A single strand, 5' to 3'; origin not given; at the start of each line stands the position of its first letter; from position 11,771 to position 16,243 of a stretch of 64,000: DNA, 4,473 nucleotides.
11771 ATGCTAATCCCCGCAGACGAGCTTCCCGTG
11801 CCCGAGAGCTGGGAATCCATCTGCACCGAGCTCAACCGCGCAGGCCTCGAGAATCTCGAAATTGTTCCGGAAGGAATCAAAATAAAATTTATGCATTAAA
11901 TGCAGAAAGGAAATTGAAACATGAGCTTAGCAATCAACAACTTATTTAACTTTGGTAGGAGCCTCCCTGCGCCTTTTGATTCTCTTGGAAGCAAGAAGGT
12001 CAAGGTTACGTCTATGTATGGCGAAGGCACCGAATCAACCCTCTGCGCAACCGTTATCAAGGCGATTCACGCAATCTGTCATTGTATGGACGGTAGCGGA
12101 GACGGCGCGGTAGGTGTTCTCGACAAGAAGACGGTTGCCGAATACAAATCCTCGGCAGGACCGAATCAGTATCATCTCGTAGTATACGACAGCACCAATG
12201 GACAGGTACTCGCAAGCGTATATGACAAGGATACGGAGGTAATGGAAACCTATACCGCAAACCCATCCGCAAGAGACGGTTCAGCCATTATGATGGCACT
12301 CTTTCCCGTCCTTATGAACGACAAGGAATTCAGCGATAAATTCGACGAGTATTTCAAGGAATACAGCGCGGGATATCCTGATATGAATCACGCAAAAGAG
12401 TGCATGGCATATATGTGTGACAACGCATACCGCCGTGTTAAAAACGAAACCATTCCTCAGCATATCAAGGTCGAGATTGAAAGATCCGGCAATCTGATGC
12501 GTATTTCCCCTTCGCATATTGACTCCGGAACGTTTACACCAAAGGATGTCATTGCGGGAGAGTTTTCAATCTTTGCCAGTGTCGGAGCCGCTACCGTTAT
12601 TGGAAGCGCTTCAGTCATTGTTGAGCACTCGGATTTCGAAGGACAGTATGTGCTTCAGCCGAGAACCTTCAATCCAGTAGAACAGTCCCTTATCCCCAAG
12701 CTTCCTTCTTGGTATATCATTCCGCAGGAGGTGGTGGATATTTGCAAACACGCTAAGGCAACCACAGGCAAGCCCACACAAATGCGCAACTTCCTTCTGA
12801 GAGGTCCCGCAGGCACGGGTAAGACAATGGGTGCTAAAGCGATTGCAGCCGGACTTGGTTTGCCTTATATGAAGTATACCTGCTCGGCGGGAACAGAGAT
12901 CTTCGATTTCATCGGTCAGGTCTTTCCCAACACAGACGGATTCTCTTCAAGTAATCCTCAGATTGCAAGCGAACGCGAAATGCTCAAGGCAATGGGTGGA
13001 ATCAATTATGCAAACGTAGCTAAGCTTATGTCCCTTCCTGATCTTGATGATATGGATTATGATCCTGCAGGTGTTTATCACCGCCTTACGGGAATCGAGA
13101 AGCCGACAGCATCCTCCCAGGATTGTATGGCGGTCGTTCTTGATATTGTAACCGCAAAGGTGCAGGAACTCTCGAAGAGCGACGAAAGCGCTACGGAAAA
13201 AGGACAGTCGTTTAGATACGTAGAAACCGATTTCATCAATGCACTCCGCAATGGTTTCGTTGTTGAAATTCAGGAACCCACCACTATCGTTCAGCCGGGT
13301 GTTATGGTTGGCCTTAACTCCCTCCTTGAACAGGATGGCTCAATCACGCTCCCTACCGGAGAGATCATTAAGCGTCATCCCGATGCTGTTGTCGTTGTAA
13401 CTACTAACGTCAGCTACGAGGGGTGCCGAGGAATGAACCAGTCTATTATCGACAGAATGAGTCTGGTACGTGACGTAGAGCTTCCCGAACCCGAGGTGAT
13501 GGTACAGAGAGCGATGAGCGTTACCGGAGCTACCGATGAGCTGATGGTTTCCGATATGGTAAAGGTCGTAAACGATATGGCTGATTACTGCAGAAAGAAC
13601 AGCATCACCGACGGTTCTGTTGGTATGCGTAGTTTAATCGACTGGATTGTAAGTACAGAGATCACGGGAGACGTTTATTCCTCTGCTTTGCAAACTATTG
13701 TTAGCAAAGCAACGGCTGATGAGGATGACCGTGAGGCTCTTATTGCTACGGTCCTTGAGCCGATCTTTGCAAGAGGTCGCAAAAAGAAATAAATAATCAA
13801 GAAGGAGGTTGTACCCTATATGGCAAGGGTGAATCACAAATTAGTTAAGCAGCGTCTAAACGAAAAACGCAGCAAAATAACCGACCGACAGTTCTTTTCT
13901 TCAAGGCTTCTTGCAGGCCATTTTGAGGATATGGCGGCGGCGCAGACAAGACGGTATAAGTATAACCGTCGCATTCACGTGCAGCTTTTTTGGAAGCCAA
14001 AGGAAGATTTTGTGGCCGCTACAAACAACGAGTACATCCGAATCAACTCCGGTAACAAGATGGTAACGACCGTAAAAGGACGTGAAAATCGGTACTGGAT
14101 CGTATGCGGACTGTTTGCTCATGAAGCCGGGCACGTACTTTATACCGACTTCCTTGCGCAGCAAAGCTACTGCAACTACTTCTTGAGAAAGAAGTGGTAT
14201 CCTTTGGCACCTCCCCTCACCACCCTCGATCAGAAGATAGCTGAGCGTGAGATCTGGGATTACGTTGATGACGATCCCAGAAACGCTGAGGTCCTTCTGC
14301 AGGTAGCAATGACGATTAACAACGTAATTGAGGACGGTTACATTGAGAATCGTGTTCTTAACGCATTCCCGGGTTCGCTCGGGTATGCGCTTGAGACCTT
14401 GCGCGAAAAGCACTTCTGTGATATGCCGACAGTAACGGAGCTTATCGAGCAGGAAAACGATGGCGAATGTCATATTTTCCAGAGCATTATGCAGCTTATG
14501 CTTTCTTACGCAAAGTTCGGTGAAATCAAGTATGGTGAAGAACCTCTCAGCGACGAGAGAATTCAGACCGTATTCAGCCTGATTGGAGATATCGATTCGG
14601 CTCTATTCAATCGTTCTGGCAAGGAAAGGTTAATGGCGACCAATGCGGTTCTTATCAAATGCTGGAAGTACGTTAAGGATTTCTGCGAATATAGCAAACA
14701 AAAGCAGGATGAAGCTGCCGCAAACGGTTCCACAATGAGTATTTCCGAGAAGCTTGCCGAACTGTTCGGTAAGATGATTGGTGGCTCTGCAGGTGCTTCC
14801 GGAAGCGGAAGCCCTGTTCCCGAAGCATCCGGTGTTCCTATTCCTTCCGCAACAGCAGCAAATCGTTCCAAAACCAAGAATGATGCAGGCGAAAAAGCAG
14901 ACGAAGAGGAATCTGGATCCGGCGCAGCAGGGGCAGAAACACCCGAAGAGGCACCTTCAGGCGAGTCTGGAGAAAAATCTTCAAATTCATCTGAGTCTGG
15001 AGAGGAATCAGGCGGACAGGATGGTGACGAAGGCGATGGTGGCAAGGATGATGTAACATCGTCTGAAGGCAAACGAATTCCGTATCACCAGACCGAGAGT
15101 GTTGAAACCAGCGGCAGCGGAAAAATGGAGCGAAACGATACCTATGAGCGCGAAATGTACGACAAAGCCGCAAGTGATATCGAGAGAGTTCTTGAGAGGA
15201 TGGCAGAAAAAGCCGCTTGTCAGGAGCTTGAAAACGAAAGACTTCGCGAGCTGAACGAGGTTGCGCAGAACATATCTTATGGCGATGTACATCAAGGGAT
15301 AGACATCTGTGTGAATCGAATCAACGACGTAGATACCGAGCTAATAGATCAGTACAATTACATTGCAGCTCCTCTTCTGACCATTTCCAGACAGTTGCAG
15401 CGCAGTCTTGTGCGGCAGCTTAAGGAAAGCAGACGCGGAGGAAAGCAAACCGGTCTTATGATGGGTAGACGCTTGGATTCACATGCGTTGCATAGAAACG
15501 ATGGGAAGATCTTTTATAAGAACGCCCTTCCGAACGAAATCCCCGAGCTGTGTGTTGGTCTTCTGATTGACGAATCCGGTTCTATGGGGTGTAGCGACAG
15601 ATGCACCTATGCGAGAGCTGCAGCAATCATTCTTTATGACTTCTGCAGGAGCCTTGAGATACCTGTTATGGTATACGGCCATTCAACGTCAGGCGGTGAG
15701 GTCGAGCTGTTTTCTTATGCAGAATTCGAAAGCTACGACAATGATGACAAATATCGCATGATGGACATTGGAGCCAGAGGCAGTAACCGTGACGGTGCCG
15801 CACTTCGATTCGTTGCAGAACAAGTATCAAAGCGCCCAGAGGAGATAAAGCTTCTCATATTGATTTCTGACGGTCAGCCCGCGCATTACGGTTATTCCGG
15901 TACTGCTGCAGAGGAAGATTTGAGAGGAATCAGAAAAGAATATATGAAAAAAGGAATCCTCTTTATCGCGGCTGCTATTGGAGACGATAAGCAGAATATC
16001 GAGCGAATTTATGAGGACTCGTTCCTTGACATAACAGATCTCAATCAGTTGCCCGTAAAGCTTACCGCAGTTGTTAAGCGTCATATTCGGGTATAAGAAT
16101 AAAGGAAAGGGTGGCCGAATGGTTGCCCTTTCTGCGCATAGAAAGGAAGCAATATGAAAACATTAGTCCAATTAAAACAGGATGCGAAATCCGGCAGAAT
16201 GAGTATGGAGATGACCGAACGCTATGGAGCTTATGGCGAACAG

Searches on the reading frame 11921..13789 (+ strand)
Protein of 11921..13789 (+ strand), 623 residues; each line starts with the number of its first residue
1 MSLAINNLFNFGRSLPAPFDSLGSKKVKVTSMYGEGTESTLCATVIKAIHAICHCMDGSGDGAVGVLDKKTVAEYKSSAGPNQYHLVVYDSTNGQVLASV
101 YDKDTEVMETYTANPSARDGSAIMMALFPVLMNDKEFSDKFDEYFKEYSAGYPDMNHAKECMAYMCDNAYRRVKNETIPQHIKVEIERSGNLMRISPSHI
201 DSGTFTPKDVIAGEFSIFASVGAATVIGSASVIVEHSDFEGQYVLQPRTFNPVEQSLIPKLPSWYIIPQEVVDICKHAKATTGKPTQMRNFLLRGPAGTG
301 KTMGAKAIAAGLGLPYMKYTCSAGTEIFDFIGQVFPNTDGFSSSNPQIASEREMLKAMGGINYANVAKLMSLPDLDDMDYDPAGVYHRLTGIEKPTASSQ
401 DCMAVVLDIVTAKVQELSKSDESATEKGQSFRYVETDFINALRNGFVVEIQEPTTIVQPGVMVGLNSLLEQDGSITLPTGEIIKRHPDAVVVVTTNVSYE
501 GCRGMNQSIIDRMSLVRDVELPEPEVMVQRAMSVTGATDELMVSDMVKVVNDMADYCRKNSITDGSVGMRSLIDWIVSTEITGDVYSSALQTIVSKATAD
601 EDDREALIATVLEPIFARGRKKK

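Call 51: search_protein_families(library=pfam, proteins=[window:11921-13789:+], max_evalue=0.0001)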
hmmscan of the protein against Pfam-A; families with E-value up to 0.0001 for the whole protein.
window:11921-13789:+ (623 aa): 1 family
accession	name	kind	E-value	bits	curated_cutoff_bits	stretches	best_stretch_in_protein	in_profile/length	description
PF07728.20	AAA_5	-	1.1e-07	32.4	22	0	290-337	1-49/139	AAA domain (dynein-related subfamily)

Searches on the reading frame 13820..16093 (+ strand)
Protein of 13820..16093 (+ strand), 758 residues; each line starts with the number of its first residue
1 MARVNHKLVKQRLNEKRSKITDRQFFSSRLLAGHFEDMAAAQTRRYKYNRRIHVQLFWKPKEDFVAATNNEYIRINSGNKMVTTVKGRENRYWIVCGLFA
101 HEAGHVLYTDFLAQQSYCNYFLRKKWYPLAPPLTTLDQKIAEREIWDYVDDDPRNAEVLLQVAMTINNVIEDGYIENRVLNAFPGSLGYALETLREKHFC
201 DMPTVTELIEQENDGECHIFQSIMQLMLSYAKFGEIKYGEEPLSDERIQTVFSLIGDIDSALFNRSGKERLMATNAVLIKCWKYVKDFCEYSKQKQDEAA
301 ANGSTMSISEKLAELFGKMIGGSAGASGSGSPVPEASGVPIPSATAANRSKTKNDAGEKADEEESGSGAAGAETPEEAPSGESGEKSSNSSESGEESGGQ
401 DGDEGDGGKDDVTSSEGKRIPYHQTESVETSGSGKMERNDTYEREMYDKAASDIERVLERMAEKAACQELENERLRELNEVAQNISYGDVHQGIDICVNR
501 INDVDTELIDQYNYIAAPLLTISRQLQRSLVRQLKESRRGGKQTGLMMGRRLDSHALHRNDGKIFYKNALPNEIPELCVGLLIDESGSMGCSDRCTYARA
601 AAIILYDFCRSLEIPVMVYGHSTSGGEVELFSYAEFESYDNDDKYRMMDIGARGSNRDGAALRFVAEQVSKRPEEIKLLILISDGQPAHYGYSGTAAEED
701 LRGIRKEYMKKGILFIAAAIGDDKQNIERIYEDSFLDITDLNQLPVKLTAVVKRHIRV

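Call 51: search_protein_families(library=pfam, proteins=[window:13820-16093:+], max_evalue=0.0001)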
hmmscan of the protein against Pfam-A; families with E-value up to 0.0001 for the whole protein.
window:13820-16093:+ (758 aa): 2 families
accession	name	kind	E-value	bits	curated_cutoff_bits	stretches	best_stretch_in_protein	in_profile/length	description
PF11775.14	CobT_C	-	4.1e-10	40.1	21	1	647-743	107-205/220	Cobalamin biosynthesis protein CobT VWA domain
PF00092.34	VWA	-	8.6e-05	23.3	23.8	0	581-730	4-150/174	von Willebrand factor type A domain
